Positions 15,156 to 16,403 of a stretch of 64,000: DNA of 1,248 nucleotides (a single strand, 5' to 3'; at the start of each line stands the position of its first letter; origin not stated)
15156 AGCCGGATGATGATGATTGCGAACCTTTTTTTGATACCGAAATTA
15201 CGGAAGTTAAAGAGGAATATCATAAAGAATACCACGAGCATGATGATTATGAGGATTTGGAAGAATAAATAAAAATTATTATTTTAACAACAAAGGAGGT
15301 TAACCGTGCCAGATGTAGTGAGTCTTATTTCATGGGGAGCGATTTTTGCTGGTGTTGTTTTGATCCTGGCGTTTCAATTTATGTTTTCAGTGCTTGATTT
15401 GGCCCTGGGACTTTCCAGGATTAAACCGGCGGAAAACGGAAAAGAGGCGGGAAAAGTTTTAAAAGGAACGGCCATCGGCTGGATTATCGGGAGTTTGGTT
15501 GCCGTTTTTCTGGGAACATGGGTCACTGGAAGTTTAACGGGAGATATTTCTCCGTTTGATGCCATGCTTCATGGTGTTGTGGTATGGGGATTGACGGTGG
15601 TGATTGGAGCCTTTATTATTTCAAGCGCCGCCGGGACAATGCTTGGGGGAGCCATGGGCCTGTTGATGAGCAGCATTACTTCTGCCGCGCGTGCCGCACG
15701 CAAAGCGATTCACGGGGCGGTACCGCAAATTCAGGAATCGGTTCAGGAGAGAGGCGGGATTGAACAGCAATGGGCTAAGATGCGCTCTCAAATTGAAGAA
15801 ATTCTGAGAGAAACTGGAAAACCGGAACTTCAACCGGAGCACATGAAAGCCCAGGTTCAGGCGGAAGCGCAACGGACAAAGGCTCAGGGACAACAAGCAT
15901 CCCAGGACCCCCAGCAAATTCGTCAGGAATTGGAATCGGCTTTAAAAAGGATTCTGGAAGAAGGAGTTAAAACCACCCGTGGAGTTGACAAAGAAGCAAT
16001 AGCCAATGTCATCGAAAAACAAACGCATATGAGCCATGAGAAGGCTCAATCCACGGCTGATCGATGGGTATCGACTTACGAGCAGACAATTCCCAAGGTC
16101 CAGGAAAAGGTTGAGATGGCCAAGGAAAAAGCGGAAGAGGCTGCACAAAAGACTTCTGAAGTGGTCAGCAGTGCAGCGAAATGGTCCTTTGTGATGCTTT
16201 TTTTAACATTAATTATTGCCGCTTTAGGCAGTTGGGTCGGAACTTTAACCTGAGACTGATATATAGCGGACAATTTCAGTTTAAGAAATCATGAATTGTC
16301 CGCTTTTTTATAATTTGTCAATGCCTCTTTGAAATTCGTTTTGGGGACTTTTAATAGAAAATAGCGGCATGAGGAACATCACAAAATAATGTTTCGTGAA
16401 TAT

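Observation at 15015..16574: Duplicated conserved leader plus small acidic Tyr-rich protein module flanking a membrane/coiled-coil protein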

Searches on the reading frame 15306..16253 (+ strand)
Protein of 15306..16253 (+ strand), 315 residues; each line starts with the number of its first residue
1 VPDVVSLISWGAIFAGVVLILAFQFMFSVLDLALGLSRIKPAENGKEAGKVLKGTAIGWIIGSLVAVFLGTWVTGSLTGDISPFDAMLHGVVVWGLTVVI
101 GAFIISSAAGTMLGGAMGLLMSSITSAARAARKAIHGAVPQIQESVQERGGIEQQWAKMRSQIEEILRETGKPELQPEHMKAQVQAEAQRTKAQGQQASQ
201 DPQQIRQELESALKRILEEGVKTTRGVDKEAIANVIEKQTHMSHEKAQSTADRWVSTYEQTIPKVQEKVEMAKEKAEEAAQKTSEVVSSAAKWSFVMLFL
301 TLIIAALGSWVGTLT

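Call 7: search_protein_families(library=pfam, proteins=[window:15306-16253:+], max_evalue=1)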
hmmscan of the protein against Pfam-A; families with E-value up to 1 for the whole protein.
window:15306-16253:+ (315 aa): 5 families
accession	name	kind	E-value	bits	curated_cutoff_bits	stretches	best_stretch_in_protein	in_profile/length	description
PF07826.16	IMP_cyclohyd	-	0.084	12.9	28.1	1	229-288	120-176/192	IMP cyclohydrolase-like protein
PF09827.14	CRISPR_Cas2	-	0.16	12.6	23.8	1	128-170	15-57/74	CRISPR associated protein Cas2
PF05478.16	Prominin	-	0.2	10.1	34.3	1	166-284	300-417/799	Prominin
PF13977.11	TetR_C_6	-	0.42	11.3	27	0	177-232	20-77/115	BetI-type transcriptional repressor, C-terminal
PF25502.1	DUF7915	-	0.47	10.9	27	1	174-269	16-105/150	Domain of unknown function (DUF7915)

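Call 8: search_protein_families(library=ncbifam, proteins=[window:15306-16253:+], max_evalue=1)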
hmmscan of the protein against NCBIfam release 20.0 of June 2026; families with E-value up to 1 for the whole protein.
window:15306-16253:+ (315 aa): 12 families
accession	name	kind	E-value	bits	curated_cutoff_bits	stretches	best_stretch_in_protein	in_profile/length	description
NF038305.1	HpsJ_fam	subfamily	0.0019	18.2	60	2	102-220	80-207/234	HpsJ family protein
TIGR01386.1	cztS_silS_copS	subfamily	0.0086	15.1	292.55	1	96-310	4-183/457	heavy metal sensor histidine kinase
NF011663.0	PRK15083.1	subfamily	0.12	10.4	589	1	45-104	75-135/639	PTS mannitol transporter subunit IICBA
TIGR02168.1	SMC_prok_B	equivalog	0.24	9.1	567.35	1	127-285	694-851/1181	chromosome segregation protein SMC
NF050014.1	HpsJ_like_B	equivalog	0.26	10.9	260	0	183-308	118-247/254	hormogonium polysaccharide biosynthesis protein HpsJ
NF009644.1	PRK13169.1-5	equivalog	0.41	11.2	130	1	133-221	4-90/116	DNA replication initiation control protein YabA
NF046048.1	NlpC_P60_DIP1281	equivalog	0.46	9.2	517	1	125-283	184-335/587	DIP1281 family NlpC/P60 protein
TIGR00169.1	leuB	equivalog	0.59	9.1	353.2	1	104-198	245-336/349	3-isopropylmalate dehydrogenase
TIGR02169.1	SMC_prok_A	equivalog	0.64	7.6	729.4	1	122-289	298-464/1165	chromosome segregation protein SMC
TIGR01347.1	sucB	equivalog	0.66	9.1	378.65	1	165-291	69-199/404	dihydrolipoyllysine-residue succinyltransferase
NF038224.1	OmpA_like_CmpA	equivalog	0.73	9.3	300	0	28-80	14-66/233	C-OmpA-like family protein CmpA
NF005844.0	PRK07764.1-3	equivalog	0.98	8.1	964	0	114-284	371-549/841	DNA polymerase III subunit gamma and tau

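Call 9: find_homologous_proteins(query=window:15306-16253:+)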
Query window:15306-16253:+ (315 aa): 42 proteins with E <= 0.001 among 5048 candidates.
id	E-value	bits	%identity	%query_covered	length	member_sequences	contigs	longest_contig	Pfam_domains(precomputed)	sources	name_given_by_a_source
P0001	4.2e-194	661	100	100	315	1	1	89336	-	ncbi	ncbi:MAG: hypothetical protein AB1650_07340 [Candidatus Omnitrophota bacterium]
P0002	9.8e-63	230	38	94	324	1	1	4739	-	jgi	jgi:hypothetical protein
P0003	1.3e-48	184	33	97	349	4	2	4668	-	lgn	-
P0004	2.0e-47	180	35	85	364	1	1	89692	-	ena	-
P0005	1.7e-46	177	35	85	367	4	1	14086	-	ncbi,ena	-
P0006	2.8e-46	176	34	87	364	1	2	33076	-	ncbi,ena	-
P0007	5.8e-46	175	31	97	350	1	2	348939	-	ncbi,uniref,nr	ncbi:hypothetical protein ACFSKU_13520 [Pontibacter silvestris]|uniref:PhnA-like protein n=1 Tax=Pon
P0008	2.0e-45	174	32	90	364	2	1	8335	-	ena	-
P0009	2.9e-45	173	37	81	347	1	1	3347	-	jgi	jgi:hypothetical protein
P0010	7.5e-44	168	35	85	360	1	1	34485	-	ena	-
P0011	6.8e-43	165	33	83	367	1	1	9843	-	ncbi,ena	-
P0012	1.6e-41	161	33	83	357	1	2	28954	-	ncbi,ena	-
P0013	4.3e-41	159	33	84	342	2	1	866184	-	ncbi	-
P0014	2.0e-40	157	32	96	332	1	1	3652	-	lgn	-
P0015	2.3e-33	134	34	95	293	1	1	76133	-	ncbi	ncbi:MAG: hypothetical protein AB1650_08720 [Candidatus Omnitrophota bacterium]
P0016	7.2e-31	126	34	95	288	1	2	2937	-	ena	-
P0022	1.0e-16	79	33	63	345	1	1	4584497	-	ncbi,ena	-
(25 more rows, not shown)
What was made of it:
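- On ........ membrane-protein family (undescribed): 42 hits, including P0002 at 38% identity over 94% of the query (call 9).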

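Call 11: find_encoding_contigs(protein=P0015, flank=5000, max_places=3)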
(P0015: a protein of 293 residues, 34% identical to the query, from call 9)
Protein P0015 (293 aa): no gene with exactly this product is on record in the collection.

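Call 12: find_encoding_contigs(protein=P0002, flank=5000, max_places=3)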
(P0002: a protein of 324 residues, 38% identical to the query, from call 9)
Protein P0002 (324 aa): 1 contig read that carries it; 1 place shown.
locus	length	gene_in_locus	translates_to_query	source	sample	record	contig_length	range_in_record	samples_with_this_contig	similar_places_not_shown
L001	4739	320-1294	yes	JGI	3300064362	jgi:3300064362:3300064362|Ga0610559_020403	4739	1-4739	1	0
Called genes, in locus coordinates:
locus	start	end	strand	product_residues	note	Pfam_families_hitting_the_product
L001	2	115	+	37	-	?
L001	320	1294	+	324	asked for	-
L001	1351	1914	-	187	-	PF08207:EFP_N, PF01132:EFP, PF09285:Elong-fact-P_C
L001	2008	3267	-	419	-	PF00817:IMS, PF11798:IMS_HHH (faint), PF11799:IMS_C, PF13438:DUF4113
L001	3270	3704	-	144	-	PF00717:Peptidase_S24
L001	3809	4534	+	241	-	-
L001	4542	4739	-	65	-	?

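Call 13: find_encoding_contigs(protein=P0004, flank=5000, max_places=3)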
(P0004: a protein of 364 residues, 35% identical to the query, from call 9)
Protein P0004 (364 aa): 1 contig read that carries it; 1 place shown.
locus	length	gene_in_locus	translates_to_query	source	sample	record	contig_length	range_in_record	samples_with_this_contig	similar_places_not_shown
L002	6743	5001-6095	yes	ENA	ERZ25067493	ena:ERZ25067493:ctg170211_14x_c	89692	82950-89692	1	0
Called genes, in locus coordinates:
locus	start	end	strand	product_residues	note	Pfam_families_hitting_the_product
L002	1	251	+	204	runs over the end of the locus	-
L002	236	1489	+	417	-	PF06722:EryCIII-like_C, PF04101:Glyco_tran_28_C (weak)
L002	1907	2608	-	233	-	PF04542:Sigma70_r2, PF08281:Sigma70_r4_2, PF04545:Sigma70_r4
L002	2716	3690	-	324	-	PF00126:HTH_1, PF03466:LysR_substrate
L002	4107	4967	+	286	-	PF05239:PRC (faint), PF09557:DUF2382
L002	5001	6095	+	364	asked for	-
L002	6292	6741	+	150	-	?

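Call 17: find_encoding_contigs(protein=P0001, flank=3000, max_places=2)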
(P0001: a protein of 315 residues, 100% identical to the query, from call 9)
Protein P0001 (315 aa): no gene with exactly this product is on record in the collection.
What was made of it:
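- Tried and rejected: Look-ups of P0001 and P0015 by exact protein also failed (calls 11, 17), so the locus of the in-genome paralogue AB1650_08720 could not be read.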

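Call 27: find_encoding_contigs(protein=P0007, flank=4000, max_places=2)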
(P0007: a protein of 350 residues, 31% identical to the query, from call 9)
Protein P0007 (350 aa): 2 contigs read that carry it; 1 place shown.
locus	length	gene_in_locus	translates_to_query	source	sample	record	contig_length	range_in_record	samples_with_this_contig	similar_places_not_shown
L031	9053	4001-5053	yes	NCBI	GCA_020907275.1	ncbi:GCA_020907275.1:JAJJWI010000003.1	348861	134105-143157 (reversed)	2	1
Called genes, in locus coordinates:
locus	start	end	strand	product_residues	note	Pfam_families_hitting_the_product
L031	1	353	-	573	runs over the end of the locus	PF00920:ILVD_EDD_N, PF24877:ILV_EDD_C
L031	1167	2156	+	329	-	PF00248:Aldo_ket_red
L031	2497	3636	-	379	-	PF03576:Peptidase_S58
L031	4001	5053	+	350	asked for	-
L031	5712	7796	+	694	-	PF13448:DUF4114, PF16130:DUF4842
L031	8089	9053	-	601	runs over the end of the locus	PF00009:GTP_EFTU, PF01926:MMR_HSR1 (faint), PF22042:EF-G_D2, PF03144:GTP_EFTU_D2, PF00679:EFG_C, PF21018:BipA_C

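Call 28: find_encoding_contigs(protein=P0013, flank=4000, max_places=2)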
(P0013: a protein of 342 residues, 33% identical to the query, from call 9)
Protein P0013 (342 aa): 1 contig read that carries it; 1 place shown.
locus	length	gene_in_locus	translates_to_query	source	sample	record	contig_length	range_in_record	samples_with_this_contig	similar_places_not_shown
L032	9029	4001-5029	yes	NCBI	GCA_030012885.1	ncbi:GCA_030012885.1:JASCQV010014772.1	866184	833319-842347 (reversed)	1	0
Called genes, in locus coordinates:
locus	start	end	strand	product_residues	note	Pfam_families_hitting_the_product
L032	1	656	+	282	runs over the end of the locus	PF00583:Acetyltransf_1, PF13673:Acetyltransf_10, PF08445:FR47 (weak), PF13508:Acetyltransf_7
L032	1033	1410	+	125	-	PF03713:DUF305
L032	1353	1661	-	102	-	-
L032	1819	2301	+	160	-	-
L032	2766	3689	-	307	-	PF00126:HTH_1, PF03466:LysR_substrate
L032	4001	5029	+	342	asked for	-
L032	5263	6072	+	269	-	PF14023:Bestrophin-like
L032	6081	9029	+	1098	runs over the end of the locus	PF14023:Bestrophin-like, PF01594:AI-2E_transport, PF01590:GAF, PF13185:GAF_2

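Call 29: find_encoding_contigs(protein=P0006, flank=4000, max_places=2)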
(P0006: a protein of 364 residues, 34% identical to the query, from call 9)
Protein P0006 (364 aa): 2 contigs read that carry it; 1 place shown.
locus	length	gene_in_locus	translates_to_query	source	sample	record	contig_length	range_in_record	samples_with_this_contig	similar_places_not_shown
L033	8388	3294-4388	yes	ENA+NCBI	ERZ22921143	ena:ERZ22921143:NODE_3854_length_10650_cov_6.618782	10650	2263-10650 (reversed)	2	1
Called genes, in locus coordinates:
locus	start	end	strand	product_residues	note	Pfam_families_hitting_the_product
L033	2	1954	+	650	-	?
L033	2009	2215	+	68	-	-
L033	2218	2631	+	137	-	PF01850:PIN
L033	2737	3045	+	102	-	PF04542:Sigma70_r2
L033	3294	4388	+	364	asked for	-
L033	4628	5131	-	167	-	PF04828:GFA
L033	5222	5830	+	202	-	PF01121:CoaE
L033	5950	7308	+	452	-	PF07497:Rho_RNA_bind, PF00006:ATP-synt_ab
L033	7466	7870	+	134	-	-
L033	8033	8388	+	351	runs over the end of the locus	PF01612:DNA_pol_A_exo1, PF00570:HRDC (faint)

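Call 33: search_protein_families(library=pfam, alignment_id=A2, max_evalue=0.1)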
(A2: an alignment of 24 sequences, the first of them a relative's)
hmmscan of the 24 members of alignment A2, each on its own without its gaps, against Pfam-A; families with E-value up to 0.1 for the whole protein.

A. member 1, P0001 (315 aa): 1 family
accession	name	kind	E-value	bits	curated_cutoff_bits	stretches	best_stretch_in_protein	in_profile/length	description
PF07826.16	IMP_cyclohyd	-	0.084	12.9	28.1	0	229-288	120-176/192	IMP cyclohydrolase-like protein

B. families by the number of members that match (of 24 scanned): 40 families (the first 25 are shown)
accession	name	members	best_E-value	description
PF00430.23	ATP-synt_B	4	0.015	ATP synthase B/B' CF(0)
PF03040.20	CemA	2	0.0015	CemA family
PF01284.28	MARVEL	2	0.0024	Membrane-associating domain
PF07554.19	FIVAR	2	0.0087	FIVAR domain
PF05106.17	Phage_holin_3_1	2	0.012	Phage holin family (Lysis protein S)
PF05802.16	SctB2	1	0.00026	SPI-2 type 3 secretion system translocon protein SctB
PF11563.14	Protoglobin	1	0.0041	Protoglobin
PF09769.14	ApoO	1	0.0057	Apolipoprotein O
PF08230.16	CW_7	1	0.0074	CW_7 repeat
PF02009.21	RIFIN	1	0.0098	Rifin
PF01442.23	Apolipoprotein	1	0.011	Apolipoprotein A1/A4/E domain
PF01617.23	Surface_Ag_2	1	0.014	Surface antigen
PF10037.15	MRP-S27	1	0.014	Mitochondrial 28S ribosomal protein S27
PF23933.1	DUF7269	1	0.015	Family of unknown function (DUF7269)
PF17647.6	DUF5518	1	0.017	Family of unknown function (DUF5518)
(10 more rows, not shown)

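Call 34: search_solved_structures(query=A2, max_evalue=1)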
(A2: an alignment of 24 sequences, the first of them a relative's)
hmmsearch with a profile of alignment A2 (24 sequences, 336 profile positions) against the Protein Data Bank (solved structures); distinct sequences matched with E-value up to 1: 17.
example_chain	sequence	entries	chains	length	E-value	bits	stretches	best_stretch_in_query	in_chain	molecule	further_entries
3fwb_C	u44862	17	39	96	0.074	15.6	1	166-249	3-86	Protein SUS1 | Transcription and mRNA export factor SUS1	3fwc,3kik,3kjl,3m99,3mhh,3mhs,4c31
8oyv_A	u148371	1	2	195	0.12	14.8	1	159-237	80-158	De novo designed soluble Claudin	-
4qcc_A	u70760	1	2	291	0.15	14.6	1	196-279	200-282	2-dehydro-3-deoxy-6-phosphogalactonate aldolase, peptidyl-prolyl cis-trans isomerase chime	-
6n2d_b2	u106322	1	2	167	0.31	13.6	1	203-295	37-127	ATP synthase subunit b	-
9jc1_B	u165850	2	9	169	0.31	13.5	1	203-295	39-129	ATP synthase subunit b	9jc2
6n2y_b1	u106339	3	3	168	0.35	13.4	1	203-295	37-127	ATP synthase subunit b | Bacillus PS3 ATP synthase subunit b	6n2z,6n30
5cwb_A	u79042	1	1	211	0.45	13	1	137-274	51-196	Designed helical repeat protein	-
6n2y_b2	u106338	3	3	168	0.45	13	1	203-294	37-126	ATP synthase subunit b | Bacillus PS3 ATP synthase subunit b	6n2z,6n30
9jc1_A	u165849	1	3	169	0.45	13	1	203-294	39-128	ATP synthase subunit b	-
4pt4_A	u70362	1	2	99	0.68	12.4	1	240-276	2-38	DNA-binding protein HU homolog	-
4xa3_A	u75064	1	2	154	0.69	12.4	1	251-300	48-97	Gp7-MYH7(1361-1425)-Eb1 chimera protein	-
4dky_A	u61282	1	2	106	0.79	12.2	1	240-276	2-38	DNA-binding protein HU homolog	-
4zry_B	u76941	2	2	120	0.85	12.1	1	163-226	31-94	Keratin, type II cytoskeletal 1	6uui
5whf_A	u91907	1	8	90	0.88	12.1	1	166-240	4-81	Vimentin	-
4uos_A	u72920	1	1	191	0.89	12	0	134-299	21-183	DESIGNED HELICAL BUNDLE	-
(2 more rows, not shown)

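Call 40: find_encoding_contigs(protein=P0016, flank=5000, max_places=3)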
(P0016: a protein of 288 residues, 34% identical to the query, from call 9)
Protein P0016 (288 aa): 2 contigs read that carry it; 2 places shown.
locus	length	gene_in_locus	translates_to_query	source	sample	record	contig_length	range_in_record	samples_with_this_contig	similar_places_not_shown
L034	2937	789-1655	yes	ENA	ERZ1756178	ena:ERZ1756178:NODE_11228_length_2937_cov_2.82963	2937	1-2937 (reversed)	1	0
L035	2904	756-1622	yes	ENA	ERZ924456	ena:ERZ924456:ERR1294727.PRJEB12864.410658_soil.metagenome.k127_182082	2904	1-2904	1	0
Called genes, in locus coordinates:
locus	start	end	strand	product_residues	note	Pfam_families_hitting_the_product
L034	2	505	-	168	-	?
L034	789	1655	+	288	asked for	-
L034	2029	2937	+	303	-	?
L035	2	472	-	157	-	?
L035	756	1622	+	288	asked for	-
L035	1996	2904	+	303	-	?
